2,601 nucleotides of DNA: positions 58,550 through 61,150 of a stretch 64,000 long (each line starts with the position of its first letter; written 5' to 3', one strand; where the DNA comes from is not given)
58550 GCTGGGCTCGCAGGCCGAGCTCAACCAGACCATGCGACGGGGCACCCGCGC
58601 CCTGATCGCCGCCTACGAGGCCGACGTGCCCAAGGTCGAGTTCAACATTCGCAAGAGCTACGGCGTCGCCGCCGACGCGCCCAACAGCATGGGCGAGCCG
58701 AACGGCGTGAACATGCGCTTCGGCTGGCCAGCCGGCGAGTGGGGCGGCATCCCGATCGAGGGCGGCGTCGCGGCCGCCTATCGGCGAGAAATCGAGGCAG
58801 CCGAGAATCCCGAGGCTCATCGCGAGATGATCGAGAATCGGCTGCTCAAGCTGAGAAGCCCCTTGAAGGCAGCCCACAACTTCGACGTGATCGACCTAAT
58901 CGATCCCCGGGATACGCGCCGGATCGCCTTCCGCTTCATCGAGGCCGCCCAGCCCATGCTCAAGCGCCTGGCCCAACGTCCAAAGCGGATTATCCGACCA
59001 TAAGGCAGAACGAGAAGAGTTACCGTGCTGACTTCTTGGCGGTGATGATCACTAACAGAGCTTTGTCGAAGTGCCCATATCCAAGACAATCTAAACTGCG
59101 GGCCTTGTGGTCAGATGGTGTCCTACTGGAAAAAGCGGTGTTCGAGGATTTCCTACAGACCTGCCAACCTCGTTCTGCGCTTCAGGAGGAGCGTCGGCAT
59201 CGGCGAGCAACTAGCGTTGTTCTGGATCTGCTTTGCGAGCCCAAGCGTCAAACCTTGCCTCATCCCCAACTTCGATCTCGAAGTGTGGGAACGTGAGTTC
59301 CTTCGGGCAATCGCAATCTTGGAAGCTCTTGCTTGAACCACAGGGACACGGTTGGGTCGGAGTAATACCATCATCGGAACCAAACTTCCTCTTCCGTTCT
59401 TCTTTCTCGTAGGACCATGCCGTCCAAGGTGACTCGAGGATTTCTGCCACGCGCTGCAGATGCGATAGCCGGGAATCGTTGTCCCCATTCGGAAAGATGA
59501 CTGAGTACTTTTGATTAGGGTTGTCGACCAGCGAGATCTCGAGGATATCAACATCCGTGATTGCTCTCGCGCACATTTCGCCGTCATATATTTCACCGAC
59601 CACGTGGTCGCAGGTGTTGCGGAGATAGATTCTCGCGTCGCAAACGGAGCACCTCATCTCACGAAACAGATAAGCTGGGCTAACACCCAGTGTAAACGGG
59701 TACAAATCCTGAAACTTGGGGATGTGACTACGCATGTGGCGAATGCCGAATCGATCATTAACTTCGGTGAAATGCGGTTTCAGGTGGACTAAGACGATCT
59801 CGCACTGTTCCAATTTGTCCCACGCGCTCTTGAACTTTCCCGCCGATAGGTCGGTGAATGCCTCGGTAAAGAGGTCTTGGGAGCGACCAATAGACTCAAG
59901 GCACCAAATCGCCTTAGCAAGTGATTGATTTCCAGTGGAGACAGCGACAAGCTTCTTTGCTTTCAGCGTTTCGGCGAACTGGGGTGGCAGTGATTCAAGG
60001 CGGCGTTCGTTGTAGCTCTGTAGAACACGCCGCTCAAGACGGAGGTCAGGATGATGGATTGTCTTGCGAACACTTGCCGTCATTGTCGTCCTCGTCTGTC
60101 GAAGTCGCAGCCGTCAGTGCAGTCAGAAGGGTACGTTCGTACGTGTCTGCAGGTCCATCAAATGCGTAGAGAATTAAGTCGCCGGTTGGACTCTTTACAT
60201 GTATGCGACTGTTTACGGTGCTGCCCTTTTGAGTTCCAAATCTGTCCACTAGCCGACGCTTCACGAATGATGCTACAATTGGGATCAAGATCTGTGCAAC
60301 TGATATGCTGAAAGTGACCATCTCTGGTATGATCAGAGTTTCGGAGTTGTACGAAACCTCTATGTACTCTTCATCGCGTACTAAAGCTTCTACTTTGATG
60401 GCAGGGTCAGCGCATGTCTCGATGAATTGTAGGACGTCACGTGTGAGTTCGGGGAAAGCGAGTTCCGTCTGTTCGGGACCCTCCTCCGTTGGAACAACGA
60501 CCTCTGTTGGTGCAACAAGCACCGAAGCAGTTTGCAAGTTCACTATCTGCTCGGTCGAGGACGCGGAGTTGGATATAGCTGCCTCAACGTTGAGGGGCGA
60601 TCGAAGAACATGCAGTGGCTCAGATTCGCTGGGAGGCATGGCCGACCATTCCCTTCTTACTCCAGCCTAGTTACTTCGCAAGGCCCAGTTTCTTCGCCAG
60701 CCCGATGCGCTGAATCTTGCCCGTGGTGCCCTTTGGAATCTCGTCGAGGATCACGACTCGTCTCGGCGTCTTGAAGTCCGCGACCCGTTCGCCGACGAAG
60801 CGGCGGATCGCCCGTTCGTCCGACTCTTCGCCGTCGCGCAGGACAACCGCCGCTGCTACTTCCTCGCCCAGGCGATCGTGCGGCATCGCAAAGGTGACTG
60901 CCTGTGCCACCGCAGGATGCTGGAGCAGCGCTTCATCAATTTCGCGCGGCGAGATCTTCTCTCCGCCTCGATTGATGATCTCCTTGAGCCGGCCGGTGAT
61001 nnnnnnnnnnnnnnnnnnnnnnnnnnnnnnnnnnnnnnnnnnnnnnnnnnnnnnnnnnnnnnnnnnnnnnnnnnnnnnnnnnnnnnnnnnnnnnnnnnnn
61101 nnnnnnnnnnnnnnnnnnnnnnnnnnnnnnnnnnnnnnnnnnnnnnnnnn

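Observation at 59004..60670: Low-GC ~1.7-kb island with two overlapping, translationally coupled unknown genes (one with SEC-C-like Cys motif)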

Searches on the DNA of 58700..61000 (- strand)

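Call 78: search_dna_similar(query=L073:6457-7726:+, collection=ecoli_genomes, mode=near, max_rows=12)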
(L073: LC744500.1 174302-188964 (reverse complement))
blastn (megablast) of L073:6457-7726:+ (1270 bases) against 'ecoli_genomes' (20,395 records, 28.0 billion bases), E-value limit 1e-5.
Records with a match: 30; places in all: 36; records where one place covers at least 80% of the query: 27.
Genomes with a match: 24 of 5426; with a place that covers at least 80% of the query: 21. Places per genome that has any: lowest 1, median 2, highest 2. On chromosomes: 24 places; on plasmids: 12.
Best place of each record, by identity: >=99% 30.
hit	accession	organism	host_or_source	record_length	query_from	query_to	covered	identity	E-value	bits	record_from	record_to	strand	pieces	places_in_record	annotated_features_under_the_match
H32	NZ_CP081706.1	Escherichia coli strain AH04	-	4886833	1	1270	100%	100.0%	0e+0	2346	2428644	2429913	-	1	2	SecC motif-containing protein | hypothetical protein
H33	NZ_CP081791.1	Escherichia coli strain CT01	-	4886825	1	1270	100%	100.0%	0e+0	2346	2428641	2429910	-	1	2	SecC motif-containing protein | hypothetical protein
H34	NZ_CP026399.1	Escherichia coli strain ECONIH4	-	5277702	1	1270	100%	99.9%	0e+0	2340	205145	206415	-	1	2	hypothetical protein (x2)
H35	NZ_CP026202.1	Escherichia coli strain ECONIH5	-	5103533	1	1270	100%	99.9%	0e+0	2340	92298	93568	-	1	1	hypothetical protein (x2)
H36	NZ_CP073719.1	Escherichia coli strain CX12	-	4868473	1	1270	100%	99.9%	0e+0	2340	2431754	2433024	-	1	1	hypothetical protein (x2)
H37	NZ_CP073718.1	Escherichia coli strain CX08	-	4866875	1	1270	100%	99.9%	0e+0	2340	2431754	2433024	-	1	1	hypothetical protein (x2)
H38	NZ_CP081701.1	Escherichia coli strain AH02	-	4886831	1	1270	100%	99.9%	0e+0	2340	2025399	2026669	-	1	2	hypothetical protein (x2)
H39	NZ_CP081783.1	Escherichia coli strain 0H26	-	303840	1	1270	100%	99.9%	0e+0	2340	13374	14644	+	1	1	hypothetical protein (x2)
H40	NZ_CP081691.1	Escherichia coli strain 0H25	-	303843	1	1270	100%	99.9%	0e+0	2340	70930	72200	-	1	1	hypothetical protein (x2)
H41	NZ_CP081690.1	Escherichia coli strain 0H25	-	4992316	1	1270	100%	99.9%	0e+0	2340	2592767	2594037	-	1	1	hypothetical protein (x2)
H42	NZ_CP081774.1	Escherichia coli strain 0H24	-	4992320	1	1270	100%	99.9%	0e+0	2340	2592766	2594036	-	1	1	hypothetical protein (x2)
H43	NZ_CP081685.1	Escherichia coli strain 0H23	-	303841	1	1270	100%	99.9%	0e+0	2340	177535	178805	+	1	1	hypothetical protein (x2)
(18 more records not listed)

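Call 79: get_annotated_region(hit=H32, flank=12000)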
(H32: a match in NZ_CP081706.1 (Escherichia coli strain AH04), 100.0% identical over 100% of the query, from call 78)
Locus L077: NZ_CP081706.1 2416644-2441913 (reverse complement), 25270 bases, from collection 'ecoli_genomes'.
description: Escherichia coli strain AH04 chromosome, complete genome
organism: Escherichia coli strain AH04 (NCBI taxid 562)
replicon: chromosome; assembly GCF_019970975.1
host: -; source: -; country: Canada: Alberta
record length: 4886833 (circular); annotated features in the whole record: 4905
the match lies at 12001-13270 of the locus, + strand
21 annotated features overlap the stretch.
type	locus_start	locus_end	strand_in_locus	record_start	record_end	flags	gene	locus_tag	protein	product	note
CDS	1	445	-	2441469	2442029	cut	-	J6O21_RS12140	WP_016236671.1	hypothetical protein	-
CDS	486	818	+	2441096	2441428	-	-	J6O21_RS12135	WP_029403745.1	helix-turn-helix domain-containing protein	-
CDS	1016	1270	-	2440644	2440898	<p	-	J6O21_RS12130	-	hypothetical protein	incomplete; partial in the middle of a contig; missing N-terminus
CDS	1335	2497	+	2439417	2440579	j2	-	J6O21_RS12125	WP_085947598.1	IS3-like element IS3 family transposase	programmed frameshift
CDS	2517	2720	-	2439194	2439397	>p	-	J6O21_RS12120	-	hypothetical protein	incomplete; partial in the middle of a contig; missing C-terminus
CDS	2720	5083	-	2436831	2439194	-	-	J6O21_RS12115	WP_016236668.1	hypothetical protein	-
CDS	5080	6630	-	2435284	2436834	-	-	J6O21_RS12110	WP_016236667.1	site-specific integrase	-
CDS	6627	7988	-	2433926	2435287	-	-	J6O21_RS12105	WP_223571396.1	site-specific integrase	-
CDS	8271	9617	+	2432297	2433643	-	-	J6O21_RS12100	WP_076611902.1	ISNCY-like element ISLad2 family transposase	-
CDS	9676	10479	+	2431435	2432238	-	-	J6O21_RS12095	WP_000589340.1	hypothetical protein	-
CDS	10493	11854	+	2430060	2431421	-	-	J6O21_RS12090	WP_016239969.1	FRG domain-containing protein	-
CDS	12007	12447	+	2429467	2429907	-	-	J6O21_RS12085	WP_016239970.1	hypothetical protein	-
CDS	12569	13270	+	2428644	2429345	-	-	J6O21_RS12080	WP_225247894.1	SecC motif-containing protein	-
CDS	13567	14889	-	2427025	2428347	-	hipA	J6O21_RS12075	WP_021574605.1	type II toxin-antitoxin system serine/threonine protein kinase toxin HipA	-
CDS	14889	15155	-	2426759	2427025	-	hipB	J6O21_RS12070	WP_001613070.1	type II toxin-antitoxin system antitoxin HipB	-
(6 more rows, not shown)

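Call 107: search_rna_families(source=window, start=58700, end=61000, threshold=evalue, max_evalue=1)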
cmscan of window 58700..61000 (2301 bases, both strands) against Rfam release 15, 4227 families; matches with E-value up to 1: 0.
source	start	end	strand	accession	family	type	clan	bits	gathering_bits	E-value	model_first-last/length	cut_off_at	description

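Call 117: search_dna_similar(query=L158:1-20780:+, collection=phages, mode=near, max_rows=8)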
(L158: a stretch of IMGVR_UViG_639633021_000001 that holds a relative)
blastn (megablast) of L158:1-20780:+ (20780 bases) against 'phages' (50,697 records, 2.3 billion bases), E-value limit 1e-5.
Records with a match: 2; places in all: 2; records where one place covers at least 80% of the query: 0.
Best place of each record, by identity: 60-80% 2.
By first word of the organism name: Lactococcus 2.
By host as written in the record: Lactococcus garvieae Lg2 2.
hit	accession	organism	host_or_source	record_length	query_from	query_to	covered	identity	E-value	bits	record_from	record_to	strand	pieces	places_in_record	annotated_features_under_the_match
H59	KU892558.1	Lactococcus phage PLgT-1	Lactococcus garvieae Lg2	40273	2314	2571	1%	77.8%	4e-34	156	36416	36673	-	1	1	antirepressor protein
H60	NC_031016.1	Lactococcus phage PLgT-1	Lactococcus garvieae Lg2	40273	2314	2571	1%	77.8%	4e-34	156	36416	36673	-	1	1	anti-repressor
